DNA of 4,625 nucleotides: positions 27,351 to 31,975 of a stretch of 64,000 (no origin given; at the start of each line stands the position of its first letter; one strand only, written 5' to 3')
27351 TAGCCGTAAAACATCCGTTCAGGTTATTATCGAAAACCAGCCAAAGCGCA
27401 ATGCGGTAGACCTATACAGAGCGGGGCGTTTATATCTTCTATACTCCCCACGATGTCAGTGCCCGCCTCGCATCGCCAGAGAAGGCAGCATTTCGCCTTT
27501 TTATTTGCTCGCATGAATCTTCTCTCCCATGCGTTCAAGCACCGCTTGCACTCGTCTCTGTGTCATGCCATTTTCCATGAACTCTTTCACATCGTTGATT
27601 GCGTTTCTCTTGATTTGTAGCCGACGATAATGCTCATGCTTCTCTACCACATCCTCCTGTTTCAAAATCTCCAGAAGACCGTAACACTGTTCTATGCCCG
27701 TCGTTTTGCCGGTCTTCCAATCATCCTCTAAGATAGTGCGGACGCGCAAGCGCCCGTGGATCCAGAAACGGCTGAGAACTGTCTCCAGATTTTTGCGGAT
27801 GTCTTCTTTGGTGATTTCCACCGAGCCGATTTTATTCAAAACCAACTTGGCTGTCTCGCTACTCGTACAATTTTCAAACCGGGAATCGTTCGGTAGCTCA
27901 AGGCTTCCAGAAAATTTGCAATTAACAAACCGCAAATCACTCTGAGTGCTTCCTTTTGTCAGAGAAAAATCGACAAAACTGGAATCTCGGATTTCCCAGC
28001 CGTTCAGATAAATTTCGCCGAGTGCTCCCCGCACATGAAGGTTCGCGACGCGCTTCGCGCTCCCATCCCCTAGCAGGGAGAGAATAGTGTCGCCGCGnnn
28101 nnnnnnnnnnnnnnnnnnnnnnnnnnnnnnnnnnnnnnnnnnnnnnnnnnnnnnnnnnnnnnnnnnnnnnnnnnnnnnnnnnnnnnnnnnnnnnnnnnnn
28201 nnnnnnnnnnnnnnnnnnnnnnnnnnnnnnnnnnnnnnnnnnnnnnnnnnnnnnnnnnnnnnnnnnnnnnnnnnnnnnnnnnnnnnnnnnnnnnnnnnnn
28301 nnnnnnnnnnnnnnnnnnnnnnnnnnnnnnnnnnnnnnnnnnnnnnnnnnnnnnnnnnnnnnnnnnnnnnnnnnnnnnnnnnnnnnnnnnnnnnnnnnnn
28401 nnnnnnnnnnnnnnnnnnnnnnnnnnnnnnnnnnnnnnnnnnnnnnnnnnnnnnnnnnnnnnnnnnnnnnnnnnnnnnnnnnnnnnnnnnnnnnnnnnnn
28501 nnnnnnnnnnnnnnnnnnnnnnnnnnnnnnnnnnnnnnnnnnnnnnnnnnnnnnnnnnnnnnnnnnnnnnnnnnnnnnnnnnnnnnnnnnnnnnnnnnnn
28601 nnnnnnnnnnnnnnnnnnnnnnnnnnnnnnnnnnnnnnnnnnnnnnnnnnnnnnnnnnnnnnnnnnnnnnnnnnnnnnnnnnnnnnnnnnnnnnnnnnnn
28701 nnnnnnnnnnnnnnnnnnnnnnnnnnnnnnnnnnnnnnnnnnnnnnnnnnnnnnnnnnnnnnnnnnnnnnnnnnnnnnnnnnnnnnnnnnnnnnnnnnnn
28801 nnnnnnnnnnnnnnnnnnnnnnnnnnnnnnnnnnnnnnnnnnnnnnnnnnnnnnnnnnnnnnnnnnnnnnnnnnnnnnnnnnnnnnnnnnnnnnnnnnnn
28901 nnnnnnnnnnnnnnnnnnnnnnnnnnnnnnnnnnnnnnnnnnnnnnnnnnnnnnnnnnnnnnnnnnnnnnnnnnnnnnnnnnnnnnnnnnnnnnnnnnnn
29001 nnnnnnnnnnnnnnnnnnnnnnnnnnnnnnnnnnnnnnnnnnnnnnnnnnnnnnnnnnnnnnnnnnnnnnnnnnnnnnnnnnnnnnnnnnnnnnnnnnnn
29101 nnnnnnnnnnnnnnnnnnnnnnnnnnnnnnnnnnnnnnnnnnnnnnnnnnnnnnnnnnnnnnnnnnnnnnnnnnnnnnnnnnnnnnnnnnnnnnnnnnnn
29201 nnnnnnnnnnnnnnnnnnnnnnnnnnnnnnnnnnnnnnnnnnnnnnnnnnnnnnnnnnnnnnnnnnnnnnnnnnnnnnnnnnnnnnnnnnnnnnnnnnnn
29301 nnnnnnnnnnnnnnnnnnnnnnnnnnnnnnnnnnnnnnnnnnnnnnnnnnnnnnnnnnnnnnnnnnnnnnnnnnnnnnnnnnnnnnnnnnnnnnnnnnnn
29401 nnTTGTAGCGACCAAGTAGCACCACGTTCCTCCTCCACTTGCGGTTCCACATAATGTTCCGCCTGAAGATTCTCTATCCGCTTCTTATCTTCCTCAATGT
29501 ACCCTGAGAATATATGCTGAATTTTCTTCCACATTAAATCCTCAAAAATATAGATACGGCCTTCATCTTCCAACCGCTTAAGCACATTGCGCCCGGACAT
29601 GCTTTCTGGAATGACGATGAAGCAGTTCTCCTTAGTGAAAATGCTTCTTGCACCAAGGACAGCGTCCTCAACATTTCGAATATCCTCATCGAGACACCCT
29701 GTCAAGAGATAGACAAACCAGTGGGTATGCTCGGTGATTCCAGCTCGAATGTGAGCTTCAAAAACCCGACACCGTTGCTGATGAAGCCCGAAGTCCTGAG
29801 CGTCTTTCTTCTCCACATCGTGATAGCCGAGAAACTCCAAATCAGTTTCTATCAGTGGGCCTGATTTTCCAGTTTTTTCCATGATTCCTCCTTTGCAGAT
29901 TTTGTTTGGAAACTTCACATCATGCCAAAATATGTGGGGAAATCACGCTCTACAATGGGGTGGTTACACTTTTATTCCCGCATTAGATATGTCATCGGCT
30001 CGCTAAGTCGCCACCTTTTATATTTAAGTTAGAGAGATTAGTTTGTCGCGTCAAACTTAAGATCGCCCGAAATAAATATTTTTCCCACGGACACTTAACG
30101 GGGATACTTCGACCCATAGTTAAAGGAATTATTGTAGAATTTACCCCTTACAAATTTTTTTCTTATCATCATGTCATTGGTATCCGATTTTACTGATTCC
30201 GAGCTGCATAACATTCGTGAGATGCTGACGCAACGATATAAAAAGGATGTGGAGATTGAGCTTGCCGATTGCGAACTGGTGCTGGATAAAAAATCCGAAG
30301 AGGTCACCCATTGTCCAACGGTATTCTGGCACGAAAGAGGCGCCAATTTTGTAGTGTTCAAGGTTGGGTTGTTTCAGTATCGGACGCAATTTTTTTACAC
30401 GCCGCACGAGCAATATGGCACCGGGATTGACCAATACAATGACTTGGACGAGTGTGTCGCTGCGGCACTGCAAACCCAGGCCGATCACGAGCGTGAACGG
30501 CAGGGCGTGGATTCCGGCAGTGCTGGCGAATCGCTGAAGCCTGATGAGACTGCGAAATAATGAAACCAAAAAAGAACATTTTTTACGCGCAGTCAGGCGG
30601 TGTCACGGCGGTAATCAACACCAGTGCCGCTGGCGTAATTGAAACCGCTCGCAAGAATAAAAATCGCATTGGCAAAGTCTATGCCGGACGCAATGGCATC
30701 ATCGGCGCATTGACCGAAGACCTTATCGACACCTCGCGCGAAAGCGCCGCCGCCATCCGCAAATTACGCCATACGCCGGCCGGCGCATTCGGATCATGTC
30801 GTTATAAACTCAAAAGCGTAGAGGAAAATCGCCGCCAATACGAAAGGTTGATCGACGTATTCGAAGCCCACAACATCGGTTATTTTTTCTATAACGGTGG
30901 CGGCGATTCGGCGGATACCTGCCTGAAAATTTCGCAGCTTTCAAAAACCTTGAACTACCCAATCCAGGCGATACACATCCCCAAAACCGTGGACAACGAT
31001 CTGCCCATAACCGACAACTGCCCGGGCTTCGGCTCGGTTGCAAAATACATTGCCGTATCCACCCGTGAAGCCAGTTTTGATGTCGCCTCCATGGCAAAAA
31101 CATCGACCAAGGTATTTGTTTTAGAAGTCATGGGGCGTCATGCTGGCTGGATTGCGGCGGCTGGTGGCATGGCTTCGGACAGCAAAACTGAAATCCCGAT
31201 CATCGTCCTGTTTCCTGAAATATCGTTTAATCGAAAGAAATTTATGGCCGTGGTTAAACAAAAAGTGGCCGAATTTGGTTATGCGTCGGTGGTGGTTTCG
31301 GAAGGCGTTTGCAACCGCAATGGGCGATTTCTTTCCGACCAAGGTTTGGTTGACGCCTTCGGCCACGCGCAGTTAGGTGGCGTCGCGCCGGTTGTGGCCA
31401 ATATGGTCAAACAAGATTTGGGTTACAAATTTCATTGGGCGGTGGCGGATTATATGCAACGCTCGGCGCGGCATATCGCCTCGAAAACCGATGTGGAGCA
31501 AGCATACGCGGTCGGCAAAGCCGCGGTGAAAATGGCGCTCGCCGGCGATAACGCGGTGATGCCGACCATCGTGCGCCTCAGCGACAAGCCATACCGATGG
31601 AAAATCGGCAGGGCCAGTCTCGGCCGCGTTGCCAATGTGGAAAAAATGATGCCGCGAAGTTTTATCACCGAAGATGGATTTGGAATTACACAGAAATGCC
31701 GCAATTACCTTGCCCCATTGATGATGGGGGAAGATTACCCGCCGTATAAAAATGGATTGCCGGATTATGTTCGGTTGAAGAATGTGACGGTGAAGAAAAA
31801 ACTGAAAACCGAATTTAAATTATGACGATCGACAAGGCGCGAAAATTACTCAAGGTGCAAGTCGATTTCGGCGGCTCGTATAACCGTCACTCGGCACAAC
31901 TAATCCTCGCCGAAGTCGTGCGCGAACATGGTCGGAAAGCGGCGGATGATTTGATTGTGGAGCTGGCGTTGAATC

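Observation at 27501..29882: Solitary NACHT/STAND NTPase occupying the slot directly upstream of rpmH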

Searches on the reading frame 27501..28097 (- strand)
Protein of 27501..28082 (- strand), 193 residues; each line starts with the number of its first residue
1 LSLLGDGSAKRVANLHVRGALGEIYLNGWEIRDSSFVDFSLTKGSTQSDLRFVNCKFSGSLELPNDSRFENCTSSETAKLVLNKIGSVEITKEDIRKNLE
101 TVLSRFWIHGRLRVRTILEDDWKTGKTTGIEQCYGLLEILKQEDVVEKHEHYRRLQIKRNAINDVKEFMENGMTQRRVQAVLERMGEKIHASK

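Call 27: search_protein_families(library=pfam, proteins=[window:27501-28082:-], max_evalue=10)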
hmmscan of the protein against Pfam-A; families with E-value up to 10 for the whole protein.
window:27501-28082:- (193 aa): 0 families

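Call 33: search_solved_structures(query=A3, max_evalue=10)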
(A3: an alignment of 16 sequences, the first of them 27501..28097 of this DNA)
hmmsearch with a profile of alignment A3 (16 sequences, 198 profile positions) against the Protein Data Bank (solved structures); distinct sequences matched with E-value up to 10: 22.
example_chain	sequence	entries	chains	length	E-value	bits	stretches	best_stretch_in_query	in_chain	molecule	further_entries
6zt4_A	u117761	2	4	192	0.0027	20.5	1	41-80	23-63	Pentapeptide repeat protein MfpA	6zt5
2xt4_A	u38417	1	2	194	0.011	18.6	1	25-79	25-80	MCBG-LIKE PROTEIN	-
2xt2_A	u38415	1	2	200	0.011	18.5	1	25-79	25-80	MCBG-LIKE PROTEIN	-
2bm4_A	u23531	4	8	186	0.039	16.8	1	41-82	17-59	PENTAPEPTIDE REPEAT FAMILY PROTEIN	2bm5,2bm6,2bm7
7uia_C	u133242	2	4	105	0.054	16.3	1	23-63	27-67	SV2Ac | SV2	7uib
8fgw_D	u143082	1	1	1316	0.17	14.7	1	115-193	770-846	Tetratricopeptide repeat protein 21B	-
2xtx_A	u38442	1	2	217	0.18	14.6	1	25-62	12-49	QNRB1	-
2xtw_A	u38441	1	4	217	0.2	14.4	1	25-62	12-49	QNRB1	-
8bbe_D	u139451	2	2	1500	0.25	14.1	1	115-193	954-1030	SNAP-tag,Tetratricopeptide repeat protein 21B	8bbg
2xty_A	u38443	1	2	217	0.28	13.9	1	25-62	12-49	QNRB1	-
6c72_A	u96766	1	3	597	0.33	13.7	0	53-80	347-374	Particle-associated glycoside hydrolase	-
6fls_A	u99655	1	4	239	0.36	13.6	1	28-62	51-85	Pentapeptide repeat family protein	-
5jmc_B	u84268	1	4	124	0.47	13.2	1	23-79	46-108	Synaptic vesicle glycoprotein 2C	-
5jlv_C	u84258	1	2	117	0.49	13.2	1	23-78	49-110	Synaptic vesicle glycoprotein 2C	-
6es1_B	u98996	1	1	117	0.57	13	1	23-78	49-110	Synaptic vesicle glycoprotein 2C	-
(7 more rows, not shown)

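Call 79: find_homologous_proteins(query=A3, max_evalue=0.01)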
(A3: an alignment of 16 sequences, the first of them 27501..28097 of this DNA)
Query A3 (16 sequences) (198 aa, profile of the alignment): 2 proteins with E <= 0.01 among 2557 candidates.
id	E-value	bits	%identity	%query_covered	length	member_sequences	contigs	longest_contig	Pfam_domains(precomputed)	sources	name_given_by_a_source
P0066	7.2e-38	148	79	56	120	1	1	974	-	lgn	-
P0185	1.8e-31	127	28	89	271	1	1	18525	-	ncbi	-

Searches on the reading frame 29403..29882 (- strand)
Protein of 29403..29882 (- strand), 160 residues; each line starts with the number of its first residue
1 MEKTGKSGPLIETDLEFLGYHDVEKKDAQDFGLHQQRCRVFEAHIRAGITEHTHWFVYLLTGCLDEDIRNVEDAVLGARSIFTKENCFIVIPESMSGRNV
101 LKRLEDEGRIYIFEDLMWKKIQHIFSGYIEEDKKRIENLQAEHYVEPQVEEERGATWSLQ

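Call 27: search_protein_families(library=pfam, proteins=[window:29403-29882:-], max_evalue=10)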
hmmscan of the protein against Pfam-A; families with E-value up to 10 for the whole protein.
window:29403-29882:- (160 aa): 2 families
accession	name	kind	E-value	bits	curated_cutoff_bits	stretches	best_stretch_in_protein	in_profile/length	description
PF00145.23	DNA_methylase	-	0.033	14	22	1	13-48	128-164/324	C-5 cytosine-specific DNA methylase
PF10390.15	ELL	-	0.048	13.6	22.9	1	107-140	245-278/282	RNA polymerase II elongation factor ELL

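Call 32: search_solved_structures(query=A2, max_evalue=10)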
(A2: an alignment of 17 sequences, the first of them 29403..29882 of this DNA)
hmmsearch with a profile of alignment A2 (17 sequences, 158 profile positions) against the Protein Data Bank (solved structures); distinct sequences matched with E-value up to 10: 2.
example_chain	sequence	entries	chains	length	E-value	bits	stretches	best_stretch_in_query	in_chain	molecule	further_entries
1ne2_A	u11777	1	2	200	0.44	13.8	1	52-91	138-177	hypothetical protein ta1320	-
8c8g_A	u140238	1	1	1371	0.59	13.4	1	88-135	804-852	Putative botulinum-like toxin Wo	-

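Call 39: predict_structure(alignment_id=A2)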
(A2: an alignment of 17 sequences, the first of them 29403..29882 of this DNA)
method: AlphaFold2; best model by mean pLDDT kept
length: 160 residues; sequences in the alignment: 17
mean_pLDDT: 80.2   pTM: 0.69
mean pLDDT of the five models: 80.2, 80.2, 78.6, 78.5, 78.2
residues with pLDDT >= 90: 55; 70-90: 73; 50-70: 15; < 50: 17
segments of 3 or more residues with pLDDT < 50: 1-7, 156-160
pLDDT, mean of each block of 10 residues (from residue 1): 48 92 91 84 90 92 88 83 79 89 89 91 85 78 53 49
secondary structure, 60 per line:
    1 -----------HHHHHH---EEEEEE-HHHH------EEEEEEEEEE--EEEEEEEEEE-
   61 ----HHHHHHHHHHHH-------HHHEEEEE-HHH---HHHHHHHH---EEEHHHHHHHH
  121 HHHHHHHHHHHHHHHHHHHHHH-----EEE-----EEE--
elements in order: H12-17 E21-26 H28-31 E38-47 E50-59 H65-76 E87-91 H99-106 E110-112 H113-142 E148-150 E156-158

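Call 51: find_homologous_proteins(query=A2, max_evalue=0.01)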
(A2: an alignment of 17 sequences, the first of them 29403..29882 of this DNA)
Query A2 (17 sequences) (160 aa, profile of the alignment): 2 proteins with E <= 0.01 among 1236 candidates.
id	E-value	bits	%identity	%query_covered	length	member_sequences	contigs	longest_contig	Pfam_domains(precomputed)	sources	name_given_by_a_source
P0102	4.2e-50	188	42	86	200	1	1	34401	-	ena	-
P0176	4.8e-21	93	28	87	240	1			-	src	-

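Call 52: fold_search(model_id=the predicted structure, library=pdb)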
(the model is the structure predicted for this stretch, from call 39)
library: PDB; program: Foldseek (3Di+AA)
matches with E <= 10: 940; with E <= 0.001: 0
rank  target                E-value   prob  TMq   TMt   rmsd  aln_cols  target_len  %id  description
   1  8xl0_E                2.9e-02  0.84  0.30  0.04   5.8        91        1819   15  Citrate-induced filament of human acetyl-coenzyme A carboxylase 1 (ACC1-citrate) (released 2024-10-23)
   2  8xkz_C                3.1e-02  0.82  0.30  0.03   5.8        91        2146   15  Core region of the citrate-induced human acetyl-CoA carboxylase 1 filament (ACC1-citrate) (released 2024-10-23)
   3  1wsj_C                3.8e-02  0.38  0.18  0.19   8.7       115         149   11  Crystal structure of E.coli RNase HI active site mutant (K87A/H124A) (released 2004-11-23)
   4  1goc                  5.9e-02  0.33  0.16  0.17   9.1        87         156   15  COOPERATIVE STABILIZATION OF ESCHERICHIA COLI RIBONUCLEASE HI BY INSERTION OF GLY-80B AND GLY-77-> ALA SUBSTITUTION (released 1994-01-31)
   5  1wsh_A                6.3e-02  0.15  0.16  0.17  13.7       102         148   12  Crystal structure of E.coli RNase HI active site mutant (E48A/K87A) (released 2004-11-23)
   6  1kvc                  7.1e-02  0.25  0.17  0.18   8.8       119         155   11  E. COLI RIBONUCLEASE HI D134N MUTANT (released 1997-03-12)
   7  1g15                  7.6e-02  0.18  0.19  0.21  12.4       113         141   11  CO-CRYSTAL OF E. COLI RNASE HI WITH TWO MN2+ IONS BOUND IN THE THE ACTIVE SITE (released 2001-03-14)
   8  2z1i_A                8.1e-02  0.30  0.19  0.20   8.8       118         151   14  Crystal structure of E.coli RNase HI surface charged mutant(Q4R/T40E/Q72H/Q76K/Q80E/T92K/Q105K/Q113R/Q115K) (released 2007-11-13)
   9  1jl1                  8.1e-02  0.18  0.19  0.20  12.6       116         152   10  D10A E. coli ribonuclease HI (released 2002-02-27)
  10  1wsh_D                8.6e-02  0.33  0.18  0.19   8.4       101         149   13  Crystal structure of E.coli RNase HI active site mutant (E48A/K87A) (released 2004-11-23)
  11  1wsg_A                8.6e-02  0.33  0.18  0.18   8.2       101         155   13  Co-crystal structure of E.coli RNase HI active site mutant (E48A/D134N*) with Mn2+ (released 2005-02-08)
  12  3aa4                  9.2e-02  0.20  0.16  0.17   9.5        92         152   13  A52V E.coli RNase HI (released 2010-10-06)
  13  2z1h                  9.2e-02  0.20  0.17  0.18   8.5       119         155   13  Crystal structure of E.coli RNase HI surface charged mutant(Q4R/T92K/Q105K/Q113R/Q115K/N143K/T145K) (released 2007-11-13)
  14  8hyj_E                9.8e-02  0.60  0.35  0.28   7.6       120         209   18  A cryo-EM structure of KTF1-bound polymerase V transcription elongation complex (released 2023-06-21)
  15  1wsi_C                9.8e-02  0.15  0.18  0.19  12.1       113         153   14  Crystal structure of E.coli RNase HI active site mutant (E48A/K87A/D134N) (released 2004-11-23)
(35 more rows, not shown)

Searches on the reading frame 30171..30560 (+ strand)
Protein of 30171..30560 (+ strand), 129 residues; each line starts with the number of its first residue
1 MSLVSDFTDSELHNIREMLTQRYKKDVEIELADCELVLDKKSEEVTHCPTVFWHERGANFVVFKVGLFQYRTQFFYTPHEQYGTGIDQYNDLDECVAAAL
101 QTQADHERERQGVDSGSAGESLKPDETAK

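Call 55: search_protein_families(library=pfam, proteins=[window:30171-30560:+], max_evalue=0.001)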
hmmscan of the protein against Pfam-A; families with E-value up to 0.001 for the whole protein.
window:30171-30560:+ (129 aa): 0 families

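Call 56: search_protein_families(library=padloc, proteins=[window:30171-30560:+], max_evalue=0.001)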
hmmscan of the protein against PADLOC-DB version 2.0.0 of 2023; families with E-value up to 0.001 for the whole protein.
window:30171-30560:+ (129 aa): 0 families

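Call 81: find_related_loci(query=window:30171-30560:+, collection=metagenome_contigs, flank=7000)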
Query window:30171-30560:+ (129 aa) in metagenome_contigs; peptide patterns used: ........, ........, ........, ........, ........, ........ (x = any residue, [..] = any of these).
269 stretches matched a pattern; 10 encode a relative of the query (tblastn E <= 1e-3); 10 distinct loci.
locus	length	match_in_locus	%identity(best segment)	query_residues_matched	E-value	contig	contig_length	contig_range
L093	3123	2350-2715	83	2-123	5e-72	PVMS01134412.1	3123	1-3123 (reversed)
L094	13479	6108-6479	63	3-126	3e-54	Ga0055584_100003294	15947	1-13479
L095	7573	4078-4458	60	1-117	5e-51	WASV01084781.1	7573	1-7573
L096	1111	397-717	57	3-109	1e-45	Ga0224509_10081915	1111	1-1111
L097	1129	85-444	53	2-121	6e-45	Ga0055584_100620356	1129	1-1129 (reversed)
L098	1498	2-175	81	66-123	1e-29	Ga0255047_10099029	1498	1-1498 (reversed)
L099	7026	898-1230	35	3-126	7e-21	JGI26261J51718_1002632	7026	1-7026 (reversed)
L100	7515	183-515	35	3-126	7e-21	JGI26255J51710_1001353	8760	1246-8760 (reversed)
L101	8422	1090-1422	35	3-126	7e-21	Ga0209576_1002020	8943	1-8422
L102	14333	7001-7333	35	3-126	4e-20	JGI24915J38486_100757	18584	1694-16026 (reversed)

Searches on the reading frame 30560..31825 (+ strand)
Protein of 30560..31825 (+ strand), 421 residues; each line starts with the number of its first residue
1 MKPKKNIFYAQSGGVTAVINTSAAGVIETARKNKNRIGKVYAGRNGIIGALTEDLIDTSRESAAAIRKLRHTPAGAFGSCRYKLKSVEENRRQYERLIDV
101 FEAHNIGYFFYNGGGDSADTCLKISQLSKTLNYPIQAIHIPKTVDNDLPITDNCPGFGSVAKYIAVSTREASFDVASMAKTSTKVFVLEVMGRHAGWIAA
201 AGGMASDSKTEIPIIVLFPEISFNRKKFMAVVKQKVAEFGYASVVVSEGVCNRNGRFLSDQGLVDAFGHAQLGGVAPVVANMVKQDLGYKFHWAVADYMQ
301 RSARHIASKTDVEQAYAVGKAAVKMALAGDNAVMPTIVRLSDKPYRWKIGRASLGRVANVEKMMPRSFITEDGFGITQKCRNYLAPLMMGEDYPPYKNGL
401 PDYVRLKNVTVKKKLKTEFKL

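Call 21: find_related_loci(query=window:30560-31825:+, collection=genome_contigs, flank=10000)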
Query window:30560-31825:+ (421 aa) in genome_contigs; peptide patterns used: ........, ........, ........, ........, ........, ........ (x = any residue, [..] = any of these).
600 stretches matched a pattern (row limit reached: there are more); 600 encode a relative of the query (tblastn E <= 1e-3); the best 80 are kept; 80 distinct loci.
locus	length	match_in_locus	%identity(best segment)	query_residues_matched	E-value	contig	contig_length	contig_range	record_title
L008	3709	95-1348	79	4-421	0e+0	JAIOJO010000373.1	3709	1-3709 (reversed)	MAG: Sulfuricellaceae bacterium isolate MAG_58 contig_206684, whole genome shotgun sequence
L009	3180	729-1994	79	1-421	0e+0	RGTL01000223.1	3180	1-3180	MAG: Gammaproteobacteria bacterium isolate WB9_4_034 contig_100_222, whole genome shotgun sequence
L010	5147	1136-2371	80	4-415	0e+0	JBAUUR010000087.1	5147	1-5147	MAG: Gallionellaceae bacterium isolate MFD05931_ilm_asm_bin2 k127_168391, whole genome shotgun sequence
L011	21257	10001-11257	78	2-421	0e+0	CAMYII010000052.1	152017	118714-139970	MAG: Acidiferrobacterales bacterium isolate ES_Gamma_002 genome assembly, contig: scaffold_271, whole genome shotgun seq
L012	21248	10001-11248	79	5-421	0e+0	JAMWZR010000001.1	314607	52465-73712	MAG: Nitrosomonas sp. isolate GRE_AOB_2 opera_contig_4, whole genome shotgun sequence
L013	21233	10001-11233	79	5-415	0e+0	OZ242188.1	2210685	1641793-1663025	MAG: Nitrosomonadaceae bacterium isolate 345e2db2-26ea-423b-8398-d52ac4262650 genome assembly, chromosome: 1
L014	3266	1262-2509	77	1-415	0e+0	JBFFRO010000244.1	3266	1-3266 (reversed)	MAG: Thiohalomonadaceae bacterium isolate Mix_mud21.2022.07.12 k141_334281_length_3266_cov_36.2566, whole genome shotgun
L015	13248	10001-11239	78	5-417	0e+0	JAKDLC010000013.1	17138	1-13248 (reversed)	MAG: Nitrosospira sp. isolate 40_S54 40_S54_NODE_116_length_17138_cov_4.422701, whole genome shotgun sequence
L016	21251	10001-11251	77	4-421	0e+0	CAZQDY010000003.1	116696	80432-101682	MAG TPA_asm: uncultured Gaiellales bacterium isolate binchicken_co43_331 genome assembly, contig: NODE_118_length_116696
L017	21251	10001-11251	76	4-421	0e+0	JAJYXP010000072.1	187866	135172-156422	MAG: Proteobacteria bacterium isolate FK3.bin53 NODE_73_length_187866_cov_29.715845, whole genome shotgun sequence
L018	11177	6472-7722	76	4-421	0e+0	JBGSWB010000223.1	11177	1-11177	MAG: Sideroxydans sp. isolate JTS-AC470 k141_1598692, whole genome shotgun sequence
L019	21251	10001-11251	76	4-421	0e+0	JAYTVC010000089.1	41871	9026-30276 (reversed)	MAG: Pseudomonadota bacterium isolate GFS_5653 GFS_5653_88, whole genome shotgun sequence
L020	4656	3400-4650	75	5-421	0e+0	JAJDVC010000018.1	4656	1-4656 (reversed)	MAG: Gammaproteobacteria bacterium isolate jk18x22bins.18 k141_374312, whole genome shotgun sequence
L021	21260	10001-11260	75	1-421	0e+0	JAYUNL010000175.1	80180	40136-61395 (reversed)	MAG: Rhodocyclaceae bacterium isolate GFS_982 GFS_982_174, whole genome shotgun sequence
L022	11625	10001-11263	74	1-421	0e+0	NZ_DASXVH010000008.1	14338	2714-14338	MAG: Novimethylophilus sp. isolate SMAG_U4739 k141_304924, whole genome shotgun sequence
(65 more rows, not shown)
